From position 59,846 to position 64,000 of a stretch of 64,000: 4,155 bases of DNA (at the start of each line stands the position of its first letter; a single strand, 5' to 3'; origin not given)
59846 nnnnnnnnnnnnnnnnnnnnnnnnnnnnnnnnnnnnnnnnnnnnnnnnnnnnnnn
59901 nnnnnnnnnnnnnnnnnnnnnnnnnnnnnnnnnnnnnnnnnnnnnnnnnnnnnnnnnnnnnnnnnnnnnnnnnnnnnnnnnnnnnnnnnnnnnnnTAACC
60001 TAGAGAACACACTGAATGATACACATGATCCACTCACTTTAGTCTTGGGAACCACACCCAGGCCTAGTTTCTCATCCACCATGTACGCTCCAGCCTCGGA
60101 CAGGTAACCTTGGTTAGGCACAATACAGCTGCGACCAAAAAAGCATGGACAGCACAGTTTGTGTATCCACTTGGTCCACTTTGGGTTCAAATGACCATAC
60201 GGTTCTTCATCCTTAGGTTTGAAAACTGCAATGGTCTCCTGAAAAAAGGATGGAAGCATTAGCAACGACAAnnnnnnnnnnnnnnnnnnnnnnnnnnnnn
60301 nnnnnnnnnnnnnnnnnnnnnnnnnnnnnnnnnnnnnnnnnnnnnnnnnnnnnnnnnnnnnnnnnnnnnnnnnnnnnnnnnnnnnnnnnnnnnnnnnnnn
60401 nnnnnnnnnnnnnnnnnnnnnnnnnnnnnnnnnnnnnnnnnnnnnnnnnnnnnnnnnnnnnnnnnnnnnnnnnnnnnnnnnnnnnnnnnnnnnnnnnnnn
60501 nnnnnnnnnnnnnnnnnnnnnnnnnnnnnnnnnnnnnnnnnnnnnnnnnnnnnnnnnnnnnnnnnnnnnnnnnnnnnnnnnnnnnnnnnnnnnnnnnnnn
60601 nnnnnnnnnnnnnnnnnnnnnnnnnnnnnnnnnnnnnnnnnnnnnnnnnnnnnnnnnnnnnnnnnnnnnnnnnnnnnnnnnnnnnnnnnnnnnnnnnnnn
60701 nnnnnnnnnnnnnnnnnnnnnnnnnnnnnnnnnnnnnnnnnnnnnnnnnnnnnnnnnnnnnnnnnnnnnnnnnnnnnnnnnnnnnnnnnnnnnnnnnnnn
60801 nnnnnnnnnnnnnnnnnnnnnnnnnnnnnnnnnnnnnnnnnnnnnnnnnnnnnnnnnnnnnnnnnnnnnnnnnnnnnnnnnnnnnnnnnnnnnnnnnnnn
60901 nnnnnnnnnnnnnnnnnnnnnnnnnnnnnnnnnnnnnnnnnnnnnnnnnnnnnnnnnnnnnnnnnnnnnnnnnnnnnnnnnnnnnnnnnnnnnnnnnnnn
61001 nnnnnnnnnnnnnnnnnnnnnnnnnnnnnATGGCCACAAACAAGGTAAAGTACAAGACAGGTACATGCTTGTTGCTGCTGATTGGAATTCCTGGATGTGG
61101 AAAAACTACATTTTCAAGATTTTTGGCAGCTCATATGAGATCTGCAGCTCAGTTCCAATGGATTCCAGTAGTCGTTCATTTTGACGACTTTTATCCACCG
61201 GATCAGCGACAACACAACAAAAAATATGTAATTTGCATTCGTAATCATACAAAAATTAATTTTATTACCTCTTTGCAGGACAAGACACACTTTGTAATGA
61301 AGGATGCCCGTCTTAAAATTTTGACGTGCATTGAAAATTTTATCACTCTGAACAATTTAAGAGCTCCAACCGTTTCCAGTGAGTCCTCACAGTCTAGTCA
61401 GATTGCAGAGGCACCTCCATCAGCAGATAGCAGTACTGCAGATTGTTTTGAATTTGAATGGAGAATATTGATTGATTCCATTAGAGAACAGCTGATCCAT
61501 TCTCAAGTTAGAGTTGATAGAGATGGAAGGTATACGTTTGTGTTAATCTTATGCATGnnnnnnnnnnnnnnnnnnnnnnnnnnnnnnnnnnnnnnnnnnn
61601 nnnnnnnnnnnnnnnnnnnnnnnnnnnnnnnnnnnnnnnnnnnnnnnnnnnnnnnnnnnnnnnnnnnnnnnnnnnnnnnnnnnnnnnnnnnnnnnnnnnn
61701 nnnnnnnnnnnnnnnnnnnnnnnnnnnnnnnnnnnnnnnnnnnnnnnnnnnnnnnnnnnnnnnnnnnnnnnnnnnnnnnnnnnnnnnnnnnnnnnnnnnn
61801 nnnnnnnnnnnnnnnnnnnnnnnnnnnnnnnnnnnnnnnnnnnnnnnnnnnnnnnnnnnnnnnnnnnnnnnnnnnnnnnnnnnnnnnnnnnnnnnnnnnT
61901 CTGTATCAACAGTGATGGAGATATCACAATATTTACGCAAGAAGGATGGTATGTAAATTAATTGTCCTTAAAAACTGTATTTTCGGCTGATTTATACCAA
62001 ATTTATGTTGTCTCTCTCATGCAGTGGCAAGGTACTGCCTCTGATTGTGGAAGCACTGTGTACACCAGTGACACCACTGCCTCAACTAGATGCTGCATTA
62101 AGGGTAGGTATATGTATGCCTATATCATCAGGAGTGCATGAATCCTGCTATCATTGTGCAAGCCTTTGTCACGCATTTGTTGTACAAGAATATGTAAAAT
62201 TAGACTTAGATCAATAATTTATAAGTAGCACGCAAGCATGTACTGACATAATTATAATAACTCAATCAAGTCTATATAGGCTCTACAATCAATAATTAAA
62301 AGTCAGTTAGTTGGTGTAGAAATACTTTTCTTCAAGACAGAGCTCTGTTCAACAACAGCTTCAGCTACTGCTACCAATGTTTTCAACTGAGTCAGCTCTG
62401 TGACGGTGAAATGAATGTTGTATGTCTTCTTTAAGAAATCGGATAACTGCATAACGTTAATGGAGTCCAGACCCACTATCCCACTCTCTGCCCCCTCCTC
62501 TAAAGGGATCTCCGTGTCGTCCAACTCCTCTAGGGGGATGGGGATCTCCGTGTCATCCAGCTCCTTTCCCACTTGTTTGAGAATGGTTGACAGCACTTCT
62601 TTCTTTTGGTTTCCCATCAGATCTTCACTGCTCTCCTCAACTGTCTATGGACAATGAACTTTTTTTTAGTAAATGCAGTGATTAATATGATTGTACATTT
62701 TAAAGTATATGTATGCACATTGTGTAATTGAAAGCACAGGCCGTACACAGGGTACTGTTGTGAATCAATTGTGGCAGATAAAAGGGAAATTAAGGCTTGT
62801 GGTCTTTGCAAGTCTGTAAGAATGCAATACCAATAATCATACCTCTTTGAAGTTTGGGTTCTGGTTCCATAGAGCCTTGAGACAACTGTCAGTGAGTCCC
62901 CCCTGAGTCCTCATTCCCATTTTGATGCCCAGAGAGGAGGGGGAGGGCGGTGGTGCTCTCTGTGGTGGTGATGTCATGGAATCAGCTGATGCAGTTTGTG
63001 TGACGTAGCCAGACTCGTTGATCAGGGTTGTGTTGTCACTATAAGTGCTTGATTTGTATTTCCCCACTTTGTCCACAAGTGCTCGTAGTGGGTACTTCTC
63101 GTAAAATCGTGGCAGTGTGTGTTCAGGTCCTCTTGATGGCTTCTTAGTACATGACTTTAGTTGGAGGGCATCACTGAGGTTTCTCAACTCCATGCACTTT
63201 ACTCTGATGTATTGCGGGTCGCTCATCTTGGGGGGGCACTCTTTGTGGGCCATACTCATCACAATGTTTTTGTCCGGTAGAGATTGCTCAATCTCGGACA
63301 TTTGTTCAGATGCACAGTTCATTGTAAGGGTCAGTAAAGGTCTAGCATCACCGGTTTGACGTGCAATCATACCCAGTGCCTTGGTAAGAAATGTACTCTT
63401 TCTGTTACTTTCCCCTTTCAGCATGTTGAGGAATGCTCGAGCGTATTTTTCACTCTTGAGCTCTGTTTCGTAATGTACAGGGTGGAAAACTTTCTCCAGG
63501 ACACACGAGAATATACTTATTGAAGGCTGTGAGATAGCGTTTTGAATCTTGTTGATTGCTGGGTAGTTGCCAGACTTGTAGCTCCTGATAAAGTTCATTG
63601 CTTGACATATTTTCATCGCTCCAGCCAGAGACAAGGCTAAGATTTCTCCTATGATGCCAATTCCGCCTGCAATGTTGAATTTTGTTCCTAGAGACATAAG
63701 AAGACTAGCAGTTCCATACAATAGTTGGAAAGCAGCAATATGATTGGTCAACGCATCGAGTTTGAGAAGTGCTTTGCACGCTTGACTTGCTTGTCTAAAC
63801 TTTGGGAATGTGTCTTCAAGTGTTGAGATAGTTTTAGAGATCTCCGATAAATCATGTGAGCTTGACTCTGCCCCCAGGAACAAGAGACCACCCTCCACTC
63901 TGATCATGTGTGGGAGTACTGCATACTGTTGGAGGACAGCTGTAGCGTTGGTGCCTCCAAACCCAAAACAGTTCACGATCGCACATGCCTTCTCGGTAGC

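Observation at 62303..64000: Type I PKS-like gene (KS - degenerate AT - ACP) in an animal genome, truncated by the window edge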

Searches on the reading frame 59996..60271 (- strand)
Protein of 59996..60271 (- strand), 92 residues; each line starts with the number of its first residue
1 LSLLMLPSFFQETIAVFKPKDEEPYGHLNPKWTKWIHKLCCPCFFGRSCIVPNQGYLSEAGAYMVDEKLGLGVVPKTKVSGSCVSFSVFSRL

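Call 81: search_protein_families(library=pfam, proteins=[window:59996-60271:-], max_evalue=0.01)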
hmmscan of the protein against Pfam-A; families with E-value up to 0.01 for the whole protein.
seq(92 aa): 1 family
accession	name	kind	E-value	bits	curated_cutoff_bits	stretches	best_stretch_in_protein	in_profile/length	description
PF00454.33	PI3_PI4_kinase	-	9.1e-08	32.7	27.1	1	12-80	17-82/241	Phosphatidylinositol 3- and 4-kinase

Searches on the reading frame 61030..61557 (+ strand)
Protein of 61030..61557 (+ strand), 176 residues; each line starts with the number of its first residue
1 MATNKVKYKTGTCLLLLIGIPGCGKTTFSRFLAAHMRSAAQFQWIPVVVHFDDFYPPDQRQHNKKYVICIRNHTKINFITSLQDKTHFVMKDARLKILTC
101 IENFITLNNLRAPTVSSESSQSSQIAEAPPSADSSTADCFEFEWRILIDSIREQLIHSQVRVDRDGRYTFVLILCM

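Call 81: search_protein_families(library=pfam, proteins=[window:61030-61557:+], max_evalue=0.01)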
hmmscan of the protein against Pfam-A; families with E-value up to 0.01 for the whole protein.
seq(176 aa): 10 families
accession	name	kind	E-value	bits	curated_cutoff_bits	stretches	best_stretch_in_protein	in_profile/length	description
PF24883.2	NPHP3_N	-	1.8e-05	25.4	24.8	1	10-61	20-67/164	Nephrocystin 3, N-terminal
PF20720.3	nSTAND3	-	0.00012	22.2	27.2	1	14-59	19-65/155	Novel STAND NTPase 3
PF13238.12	AAA_18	-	0.00062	20.7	29.4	1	16-44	2-25/128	AAA domain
PF08433.16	KTI12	-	0.0015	18.5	22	1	14-83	3-69/271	Chromatin associated protein KTI12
PF00004.35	AAA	-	0.0018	19.1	21.2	1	15-37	1-23/131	ATPase family associated with various cellular activities (AAA)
PF00503.26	G-alpha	-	0.003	17.2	48.8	0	5-31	15-40/333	G-protein alpha subunit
PF05496.18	RuvB_N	-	0.0046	17.2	27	1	15-54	36-75/159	Holliday junction DNA helicase RuvB P-loop domain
PF13671.12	AAA_33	-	0.005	17.6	27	1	14-34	1-21/143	AAA domain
PF13191.12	AAA_16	-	0.0071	17.3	32.6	1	11-54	22-63/167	AAA ATPase domain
PF07728.20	AAA_5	-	0.0073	16.8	22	1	15-41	2-25/139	AAA domain (dynein-related subfamily)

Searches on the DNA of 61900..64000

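Call 92: search_rna_families(source=window, start=61900, end=64000, threshold=gathering)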
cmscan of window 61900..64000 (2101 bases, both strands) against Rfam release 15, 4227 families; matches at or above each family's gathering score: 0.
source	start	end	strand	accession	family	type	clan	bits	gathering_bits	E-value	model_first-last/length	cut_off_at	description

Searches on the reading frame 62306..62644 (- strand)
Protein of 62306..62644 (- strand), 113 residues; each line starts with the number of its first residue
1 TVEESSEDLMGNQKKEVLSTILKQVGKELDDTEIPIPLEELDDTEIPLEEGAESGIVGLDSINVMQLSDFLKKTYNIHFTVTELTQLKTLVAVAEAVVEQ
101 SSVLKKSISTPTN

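Call 6: search_protein_families(library=pfam, proteins=[window:62306-62644:-], max_evalue=1)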
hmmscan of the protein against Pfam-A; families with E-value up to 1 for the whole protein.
window:62306-62644:- (113 aa): 3 families
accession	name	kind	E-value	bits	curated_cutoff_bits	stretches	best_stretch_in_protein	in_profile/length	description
PF00550.31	PP-binding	-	3.7e-06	27.5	20.8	1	57-97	27-67/67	Phosphopantetheine attachment site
PF23297.2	ACP_SdgA_C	-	0.022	15.3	27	1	57-107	39-89/95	Highly reducing polyketide synthase sdgA, C-terminal ACP domain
PF08429.16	PLU-1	-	0.09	12.4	28.5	1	62-98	83-119/338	PLU-1-like protein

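Call 7: search_protein_families(library=ncbifam, proteins=[window:62306-62644:-], max_evalue=1)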
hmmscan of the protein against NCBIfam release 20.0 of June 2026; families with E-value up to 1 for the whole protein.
window:62306-62644:- (113 aa): 0 families
